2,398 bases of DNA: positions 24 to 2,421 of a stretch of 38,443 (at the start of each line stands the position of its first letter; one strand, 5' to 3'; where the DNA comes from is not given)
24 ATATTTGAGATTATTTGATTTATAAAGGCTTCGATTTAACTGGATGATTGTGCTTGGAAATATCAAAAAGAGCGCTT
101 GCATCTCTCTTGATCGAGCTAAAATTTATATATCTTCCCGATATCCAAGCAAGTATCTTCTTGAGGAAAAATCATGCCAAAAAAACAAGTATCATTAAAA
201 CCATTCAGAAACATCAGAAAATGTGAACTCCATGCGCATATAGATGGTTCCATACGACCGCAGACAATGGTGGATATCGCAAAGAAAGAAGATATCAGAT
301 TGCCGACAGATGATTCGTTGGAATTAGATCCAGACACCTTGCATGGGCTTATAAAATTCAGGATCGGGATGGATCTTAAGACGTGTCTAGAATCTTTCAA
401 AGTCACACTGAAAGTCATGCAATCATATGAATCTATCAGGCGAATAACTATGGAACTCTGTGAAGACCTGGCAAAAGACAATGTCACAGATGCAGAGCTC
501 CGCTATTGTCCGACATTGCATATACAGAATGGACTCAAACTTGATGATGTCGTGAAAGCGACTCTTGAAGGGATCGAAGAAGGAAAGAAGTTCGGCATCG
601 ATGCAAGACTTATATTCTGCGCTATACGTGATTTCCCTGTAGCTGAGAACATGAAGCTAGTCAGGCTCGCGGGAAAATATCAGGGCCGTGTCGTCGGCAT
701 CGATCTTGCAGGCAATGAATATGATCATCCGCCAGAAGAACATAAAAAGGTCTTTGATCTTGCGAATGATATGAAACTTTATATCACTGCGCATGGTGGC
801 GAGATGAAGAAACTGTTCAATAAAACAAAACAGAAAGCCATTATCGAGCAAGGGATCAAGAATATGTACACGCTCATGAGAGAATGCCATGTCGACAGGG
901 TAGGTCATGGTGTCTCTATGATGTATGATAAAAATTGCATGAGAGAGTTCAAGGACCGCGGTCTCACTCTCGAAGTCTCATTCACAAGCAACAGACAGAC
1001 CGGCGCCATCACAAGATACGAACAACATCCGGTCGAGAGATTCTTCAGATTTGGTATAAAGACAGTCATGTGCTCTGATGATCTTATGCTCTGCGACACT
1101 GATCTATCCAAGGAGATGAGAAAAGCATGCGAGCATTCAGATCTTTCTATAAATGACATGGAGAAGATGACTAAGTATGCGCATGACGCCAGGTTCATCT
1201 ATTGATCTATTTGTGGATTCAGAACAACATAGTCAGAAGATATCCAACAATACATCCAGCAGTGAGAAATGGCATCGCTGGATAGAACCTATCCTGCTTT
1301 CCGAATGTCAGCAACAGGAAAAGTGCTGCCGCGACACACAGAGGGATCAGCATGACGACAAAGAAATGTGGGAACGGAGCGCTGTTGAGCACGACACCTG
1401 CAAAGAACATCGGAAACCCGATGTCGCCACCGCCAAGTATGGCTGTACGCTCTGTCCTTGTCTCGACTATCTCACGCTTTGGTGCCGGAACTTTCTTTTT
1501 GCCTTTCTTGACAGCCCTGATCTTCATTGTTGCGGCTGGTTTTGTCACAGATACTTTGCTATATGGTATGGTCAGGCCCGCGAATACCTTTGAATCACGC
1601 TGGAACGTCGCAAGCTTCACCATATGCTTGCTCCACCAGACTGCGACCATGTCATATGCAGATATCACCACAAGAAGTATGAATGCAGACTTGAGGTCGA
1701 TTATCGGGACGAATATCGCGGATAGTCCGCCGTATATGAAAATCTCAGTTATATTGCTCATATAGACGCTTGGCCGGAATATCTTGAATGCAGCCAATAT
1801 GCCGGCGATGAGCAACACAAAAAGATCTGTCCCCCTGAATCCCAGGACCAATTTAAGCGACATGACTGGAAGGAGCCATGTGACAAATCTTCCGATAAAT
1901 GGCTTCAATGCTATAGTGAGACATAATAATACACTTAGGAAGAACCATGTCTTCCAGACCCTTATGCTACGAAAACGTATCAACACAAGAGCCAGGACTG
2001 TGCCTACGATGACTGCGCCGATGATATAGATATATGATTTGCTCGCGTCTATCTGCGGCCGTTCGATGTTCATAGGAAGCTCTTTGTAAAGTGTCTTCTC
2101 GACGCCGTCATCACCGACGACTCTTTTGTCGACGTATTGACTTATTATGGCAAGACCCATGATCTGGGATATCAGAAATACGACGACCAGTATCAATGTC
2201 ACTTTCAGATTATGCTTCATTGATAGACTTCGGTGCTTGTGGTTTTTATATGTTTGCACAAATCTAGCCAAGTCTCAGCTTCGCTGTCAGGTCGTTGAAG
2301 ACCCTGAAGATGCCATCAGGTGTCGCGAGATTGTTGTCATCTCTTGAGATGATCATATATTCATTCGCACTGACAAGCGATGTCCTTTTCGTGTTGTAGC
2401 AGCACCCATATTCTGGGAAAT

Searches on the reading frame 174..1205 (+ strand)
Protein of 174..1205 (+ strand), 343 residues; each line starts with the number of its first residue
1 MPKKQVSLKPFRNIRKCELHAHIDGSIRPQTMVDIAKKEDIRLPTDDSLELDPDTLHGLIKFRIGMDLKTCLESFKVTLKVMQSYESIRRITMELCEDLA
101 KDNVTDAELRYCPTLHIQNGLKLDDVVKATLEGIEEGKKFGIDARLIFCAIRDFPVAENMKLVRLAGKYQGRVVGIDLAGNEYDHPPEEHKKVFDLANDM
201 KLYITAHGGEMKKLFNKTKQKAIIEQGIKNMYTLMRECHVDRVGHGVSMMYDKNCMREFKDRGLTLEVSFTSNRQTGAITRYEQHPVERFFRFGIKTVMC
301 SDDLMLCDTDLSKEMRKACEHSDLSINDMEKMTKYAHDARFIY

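Call 71: search_protein_families(library=pfam, proteins=[window:174-1205:+], max_evalue=0.001)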
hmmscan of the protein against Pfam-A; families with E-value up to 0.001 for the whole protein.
window:174-1205:+ (343 aa): 1 family
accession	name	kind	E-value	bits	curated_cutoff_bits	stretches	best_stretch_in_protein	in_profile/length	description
PF00962.28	A_deaminase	-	2.3e-65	221.3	27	1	16-341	2-314/330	Adenosine deaminase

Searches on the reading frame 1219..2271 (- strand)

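Call 71: search_protein_families(library=pfam, proteins=[window:1219-2271:-], max_evalue=0.001)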
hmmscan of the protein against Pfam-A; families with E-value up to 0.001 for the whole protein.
window:1219-2271:- (350 aa): 2 families
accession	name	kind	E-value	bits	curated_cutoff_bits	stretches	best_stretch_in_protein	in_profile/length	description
PF06550.16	SPP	-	1.9e-12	47.7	23.9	1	69-350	26-280/283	Signal-peptide peptidase, presenilin aspartyl protease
PF01080.22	Presenilin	-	6.2e-05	22.4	34.3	1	27-214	12-192/408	Presenilin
